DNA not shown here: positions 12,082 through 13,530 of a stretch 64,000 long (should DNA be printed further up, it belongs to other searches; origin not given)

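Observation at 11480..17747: Unassigned demethylation/oxidation gene set: SAM-MTase, DmdA-like GcvT protein, two SDRs and an LhpBEF/HcnCAB-type three-subunit flavo-iron-sulfur dehydrogenase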

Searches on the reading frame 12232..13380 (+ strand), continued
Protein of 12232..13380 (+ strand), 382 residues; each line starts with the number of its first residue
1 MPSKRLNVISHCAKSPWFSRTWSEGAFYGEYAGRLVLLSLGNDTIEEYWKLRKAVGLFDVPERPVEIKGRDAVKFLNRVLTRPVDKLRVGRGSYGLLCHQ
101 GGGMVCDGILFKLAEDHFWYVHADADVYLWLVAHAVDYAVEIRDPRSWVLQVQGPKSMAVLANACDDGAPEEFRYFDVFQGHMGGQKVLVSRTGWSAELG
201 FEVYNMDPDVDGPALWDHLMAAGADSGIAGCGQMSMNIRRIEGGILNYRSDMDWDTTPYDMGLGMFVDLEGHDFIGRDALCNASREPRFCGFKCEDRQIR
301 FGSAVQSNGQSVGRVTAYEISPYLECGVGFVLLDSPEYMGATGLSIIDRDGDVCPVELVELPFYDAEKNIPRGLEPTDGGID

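Call 41: search_protein_families(library=ncbifam, proteins=[L001:7074-9116:-, L001:17305-18504:-, L036:8115-9956:+, L036:11125-13227:+, L036:13224-15491:+, L043:8913-9875:+, L062:8835-9836:+, L006:10626-13208:-, L016:12178-13320:+], max_evalue=0.00001)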
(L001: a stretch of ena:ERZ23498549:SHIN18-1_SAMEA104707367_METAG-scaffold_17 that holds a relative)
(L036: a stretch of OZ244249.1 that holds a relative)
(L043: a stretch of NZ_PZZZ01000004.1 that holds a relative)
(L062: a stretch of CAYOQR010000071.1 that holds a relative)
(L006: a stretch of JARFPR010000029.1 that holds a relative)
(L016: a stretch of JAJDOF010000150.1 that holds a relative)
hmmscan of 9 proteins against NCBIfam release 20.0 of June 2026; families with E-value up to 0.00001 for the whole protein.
L001:7074-9116:- (680 aa): 27 families (the best 25 are shown)
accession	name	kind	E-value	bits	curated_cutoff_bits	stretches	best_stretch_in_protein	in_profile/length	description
TIGR03997.1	mycofact_OYE_2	equivalog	6e-138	461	793.15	1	7-623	2-614/645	mycofactocin system FadH/OYE family oxidoreductase 2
NF041087.1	bile_acid_BaiCD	equivalog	9.2e-89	298.2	825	1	7-569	4-561/642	bile acid Fe-S flavoenzyme BaiCD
NF045599.1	bili_reduct_long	exception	3e-77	260.4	750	1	7-581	1-574/641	bilirubin reductase, long form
TIGR03996.1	mycofact_OYE_1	hypoth_equivalog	1.3e-68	232.1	627.9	1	19-603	14-593/633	mycofactocin system FadH/OYE family oxidoreductase 1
NF006101.0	PRK08255.1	equivalog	2.7e-48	164.7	1078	1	4-334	396-729/768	bifunctional salicylyl-CoA 5-hydroxylase/oxidoreductase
NF045592.1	bili_reduct_N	equivalog_domain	7.4e-39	133.9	425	1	7-367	2-363/363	bilirubin reductase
NF010047.0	PRK13523.1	equivalog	2.5e-36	125.4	431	1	6-343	4-328/339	NADPH dehydrogenase NamA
NF007899.0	PRK10605.1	subfamily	8.2e-23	81.2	403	1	5-337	4-339/365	N-ethylmaleimide reductase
TIGR01316.1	gltA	equivalog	1.2e-13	50.7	471.75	1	379-484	125-232/449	NADPH-dependent glutamate synthase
TIGR01317.1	GOGAT_sm_gam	subfamily_domain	6.3e-13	48.4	447.7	1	385-494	141-251/485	glutamate synthase small subunit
NF009454.0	PRK12814.1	equivalog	3.3e-12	45.6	916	1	378-489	182-296/657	putative NADPH-dependent glutamate synthase small subunit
NF009409.0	PRK12770.1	subfamily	4.9e-11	42.3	343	1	382-467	13-97/360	putative glutamate synthase subunit beta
NF009410.0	PRK12771.1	subfamily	6.6e-10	38.2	516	1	383-465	134-214/566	NAD(P)-binding protein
NF009414.0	PRK12778.1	equivalog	4.8e-09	35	1103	1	386-485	430-532/752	bifunctional dihydroorotate dehydrogenase B NAD binding subunit/NADPH-dependent glutamate synthase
NF005560.0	PRK07233.1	equivalog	2.5e-08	33.2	252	1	389-426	2-39/435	hypothetical protein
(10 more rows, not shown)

L001:17305-18504:- (399 aa): 58 families (the best 25 are shown)
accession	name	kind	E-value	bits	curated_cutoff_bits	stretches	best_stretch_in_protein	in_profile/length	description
TIGR00710.1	efflux_Bcr_CflA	subfamily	9.3e-69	232.7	200.9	1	12-385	8-381/385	Bcr/CflA family efflux MFS transporter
NF008314.0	PRK11102.1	equivalog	4.1e-52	177.8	303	1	12-388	13-390/396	Bcr/CflA family multidrug efflux MFS transporter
NF008654.0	PRK11652.1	equivalog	2.1e-50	171.8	479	1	12-394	12-391/397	multidrug efflux MFS transporter EmrD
NF033134.0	cmlA_floR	equivalog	5.8e-40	137.9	450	1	20-384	21-383/388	CmlA/FloR family chloramphenicol efflux MFS transporter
NF008270.1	PRK11043.1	equivalog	1.3e-37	129.8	430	1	12-384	5-377/382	purine nucleoside transporter PunC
NF053813.1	MFS_TcaB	equivalog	6.5e-35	120.6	475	1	13-381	10-376/396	putative multidrug effflux MFS transporter TcaB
TIGR00880.1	2_A_01_02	superfamily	3.3e-30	105.1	131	1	53-186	3-141/141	multidrug resistance protein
NF000219.1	FloR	exception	9.2e-30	104.2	700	1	4-376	9-379/404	chloramphenicol/florfenicol efflux MFS transporter FloR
NF007782.0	PRK10473.1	subfamily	9.5e-30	103.9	417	1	22-388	16-378/394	MdtL family multidrug efflux MFS transporter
NF000509.1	efflux_CmlA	exception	2.3e-27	96.4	875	1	20-358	25-360/419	CmlA family chloramphenicol efflux MFS transporter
NF011931.1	PRK15402.1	subfamily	6.3e-27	94.4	439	1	23-318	23-321/401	MdfA family multidrug efflux MFS transporter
NF012203.0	cmlB1_MFS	exception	1.7e-26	93.4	900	1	20-358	25-360/407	chloramphenicol efflux MFS transporter CmlB1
NF011932.2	PRK15403.1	equivalog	3.4e-26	92.3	700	1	21-258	22-251/402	multidrug efflux MFS transporter MdtM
NF041041.1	FslD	exception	1.1e-25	90.7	500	1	21-343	22-348/396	rhizoferrin import MFS transporter FslD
NF052292.1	efflux_CraA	equivalog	4e-24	85.4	725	1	26-319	32-327/409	chloramphenicol efflux MFS transporter CraA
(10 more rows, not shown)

L036:8115-9956:+ (613 aa): 13 families
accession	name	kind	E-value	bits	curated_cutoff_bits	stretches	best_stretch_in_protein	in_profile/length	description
NF008594.0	PRK11561.1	equivalog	5.1e-146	487.1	545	1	74-588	4-518/540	isovaleryl-CoA dehydrogenase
NF042972.1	AcrlCoAredClosAcrC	equivalog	1.9e-28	99.3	640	1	237-506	109-375/378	acryloyl-CoA reductase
NF043006.1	CyhCrbnylCoADH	equivalog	1.2e-26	93.6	650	1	236-510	108-378/380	cyclohexane-1-carbonyl-CoA dehydrogenase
NF045552.1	GlutCoADH_Des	equivalog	3e-24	86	470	1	240-499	114-371/387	glutaryl-CoA dehydrogenase Acd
NF058590.1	AcCoDHFadEBacil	equivalog_domain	7.4e-22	77.6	600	1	244-499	132-402/586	acyl-CoA dehydrogenase FadE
NF008997.0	PRK12341.1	equivalog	1.9e-21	76.5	537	1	248-499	120-368/382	acyl-CoA dehydrogenase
NF042439.1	SulpropCoADesulf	equivalog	9.3e-20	70.7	600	1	250-499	110-362/379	3-sulfinopropanoyl-CoA desulfinase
NF053553.1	prodigi_MBC_PigA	equivalog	8.3e-19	67.9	500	1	250-495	125-367/381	prodigiosin MBC biosynthesis dehydrogenase PigA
TIGR03207.1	cyc_hxne_CoA_dh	equivalog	2e-17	63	575.35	1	245-501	113-365/372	cyclohexanecarboxyl-CoA dehydrogenase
NF052270.1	Staph_DH_FadE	equivalog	3.1e-17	62.4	600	1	252-507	144-393/400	acyl-CoA dehydrogenase FadE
NF002885.1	PRK03354.1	equivalog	5.1e-17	62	540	1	244-507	114-373/378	crotonobetainyl-CoA dehydrogenase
NF045652.1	ProlPCPDhRedW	equivalog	1.5e-16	60.2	650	1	237-508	107-374/376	L-prolyl-[peptidyl-carrier protein] dehydrogenase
TIGR03203.1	pimD_small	equivalog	2.2e-06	27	652.7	1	251-476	123-345/378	pimeloyl-CoA dehydrogenase small subunit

L036:11125-13227:+ (700 aa): 4 families
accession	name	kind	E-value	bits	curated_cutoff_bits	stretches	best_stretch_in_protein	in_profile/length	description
TIGR02717.1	AcCoA-syn-alpha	equivalog_domain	4e-68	230.1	567.15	1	13-457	1-443/447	acetate--CoA ligase alpha subunit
NF045493.1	HydDutCoALig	equivalog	5.4e-61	207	1300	2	15-355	5-352/698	4-hydroxybutyrate--CoA ligase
NF045494.1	AcCoALig_Archglob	equivalog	6.2e-59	200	1200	2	13-387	218-594/665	acetate--CoA ligase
NF045492.1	HydPropCoALig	equivalog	7.3e-58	196.5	1300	2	11-356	246-600/700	3-hydroxypropionate--CoA ligase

L036:13224-15491:+ (755 aa): 17 families
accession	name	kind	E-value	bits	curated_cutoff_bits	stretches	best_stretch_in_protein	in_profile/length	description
TIGR00509.1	bisC_fam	subfamily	7.2e-275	914.1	1017.55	1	13-746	3-752/772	molybdopterin guanine dinucleotide-containing S/N-oxide reductase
NF011682.0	PRK15102.1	equivalog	8.1e-199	662.6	909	1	9-746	48-808/829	trimethylamine-N-oxide reductase TorA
TIGR02164.1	torA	equivalog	2.7e-191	637.7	1465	1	9-746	44-804/824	trimethylamine-N-oxide reductase TorA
TIGR02166.1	dmsA_ynfE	subfamily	1.7e-114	383.6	777.7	1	50-746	100-792/794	DMSO/selenate family reductase complex A subunit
NF041885.1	selenate_YnfE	exception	1.4e-77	261.3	1675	1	49-746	103-803/805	selenate/tellurate reductase subunit YnfE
NF011566.1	PRK14990.1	exception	1.6e-77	261.2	1600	1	75-746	129-812/814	dimethylsulfoxide reductase subunit A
NF041884.1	selenate_YnfF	exception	1e-73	248.5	1650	1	49-746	100-796/798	selenate/tellurate reductase subunit YnfF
TIGR01591.1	Fdh-alpha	equivalog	1.9e-38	132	666.25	1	205-523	174-490/672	formate dehydrogenase subunit alpha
NF012032.0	PRK15488.1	equivalog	3.3e-35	121.3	694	2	47-315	91-320/759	thiosulfate reductase PhsA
TIGR03479.1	DMSO_red_II_alp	subfamily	4.5e-27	94.5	984.75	2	290-512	399-644/913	molybdopterin-dependent oxidoreductase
NF047855.1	AssmNtatRedNasC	equivalog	2.1e-20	72.6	1100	1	206-537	200-529/708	assimilatory nitrate reductase catalytic subunit NasC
TIGR01580.1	narG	equivalog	1.1e-17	63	1084.15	2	75-262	151-320/1235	nitrate reductase subunit alpha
NF041783.2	mnquin_red_QrcB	equivalog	2.4e-09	35.9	440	0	215-353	238-364/695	menaquinone reductase molybdopterin-binding-like subunit QrcB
NF042978.1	EthbenzDh_ebdA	equivalog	1.1e-08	33.4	2000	0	457-512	644-700/977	ethylbenzene dehydrogenase subunit alpha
NF041714.1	arsenate_red_ArrA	equivalog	2.4e-07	29.3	1600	0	50-319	101-362/848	arsenate respiratory reductase molybdopterin-containing subunit ArrA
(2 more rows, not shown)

L043:8913-9875:+ (320 aa): 0 families

L062:8835-9836:+ (333 aa): 2 families
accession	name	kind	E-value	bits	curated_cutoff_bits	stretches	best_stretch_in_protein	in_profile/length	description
TIGR00676.1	fadh2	equivalog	2.3e-06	27.2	293.7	1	77-305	31-263/275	methylenetetrahydrofolate reductase [NAD(P)H]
TIGR00677.1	fadh2_euk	equivalog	7.3e-06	25.5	310.05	1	115-253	74-214/281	methylenetetrahydrofolate reductase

L006:10626-13208:- (860 aa): 3 families
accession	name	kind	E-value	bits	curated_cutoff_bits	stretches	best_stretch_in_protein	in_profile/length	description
TIGR03806.1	chp_HNE_0200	subfamily_domain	9e-73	245.2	313.3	1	559-854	3-313/314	SO2930 family diheme c-type cytochrome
TIGR03606.1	non_repeat_PQQ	subfamily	2.3e-17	63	434.55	1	194-440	28-269/454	glucose/sorbosone family PQQ-dependent dehydrogenase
TIGR00845.1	caca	equivalog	4.4e-09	34.7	679.85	1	75-137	425-487/921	sodium/calcium exchanger 1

L016:12178-13320:+ (380 aa): 21 families
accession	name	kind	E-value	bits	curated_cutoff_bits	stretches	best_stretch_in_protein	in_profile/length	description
TIGR03402.1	FeS_nifS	equivalog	3.5e-127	424.3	530.75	1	9-373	1-365/379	cysteine desulfurase NifS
TIGR03235.1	DNA_S_dndA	equivalog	4.3e-116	388.1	480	1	10-357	1-352/353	cysteine desulfurase DndA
NF010611.0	PRK14012.1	equivalog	6.7e-111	371.1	548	1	5-374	3-375/406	IscS subfamily cysteine desulfurase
TIGR02006.1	IscS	equivalog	1.5e-108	363.4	643.2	1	6-374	2-371/402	IscS subfamily cysteine desulfurase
TIGR03403.1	nifS_epsilon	equivalog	1.2e-97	327.1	587.7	1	9-374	1-369/382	NifS family cysteine desulfurase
NF002806.0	PRK02948.1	subfamily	6e-87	292.1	304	1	9-376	2-370/381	IscS subfamily cysteine desulfurase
TIGR01977.1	am_tr_V_EF2568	hypoth_equivalog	1e-42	146.6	377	1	9-232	1-225/376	cysteine desulfurase family protein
TIGR01979.1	sufS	subfamily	9.6e-41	140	475.1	1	8-232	19-248/403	SufS family cysteine desulfurase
NF040779.1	Sec_lyase_SclA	exception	5.3e-38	130.9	525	1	9-234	1-228/378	selenocysteine lyase SclA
NF041166.1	f2_encap_cargo1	exception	7.3e-37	127.8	800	1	9-221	247-462/623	family 2A encapsulin nanocompartment cargo protein cysteine desulfurase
TIGR01976.1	am_tr_V_VC1184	hypoth_equivalog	1.1e-29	104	352.35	1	8-226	19-238/401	cysteine desulfurase-like protein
NF006791.0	PRK09295.1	equivalog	5.8e-29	101.4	661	1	9-222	25-241/406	cysteine desulfurase SufS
NF008126.0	PRK10874.1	equivalog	7.4e-24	84.6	607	1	7-221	19-236/401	cysteine desulfurase CsdA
TIGR03392.1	FeS_syn_CsdA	equivalog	1.1e-22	80.8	493.6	1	8-220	17-232/398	cysteine desulfurase CsdA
TIGR04343.1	egtE_PLP_lyase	equivalog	4.5e-16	58.6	400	1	47-234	51-232/370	ergothioneine biosynthesis PLP-dependent enzyme EgtE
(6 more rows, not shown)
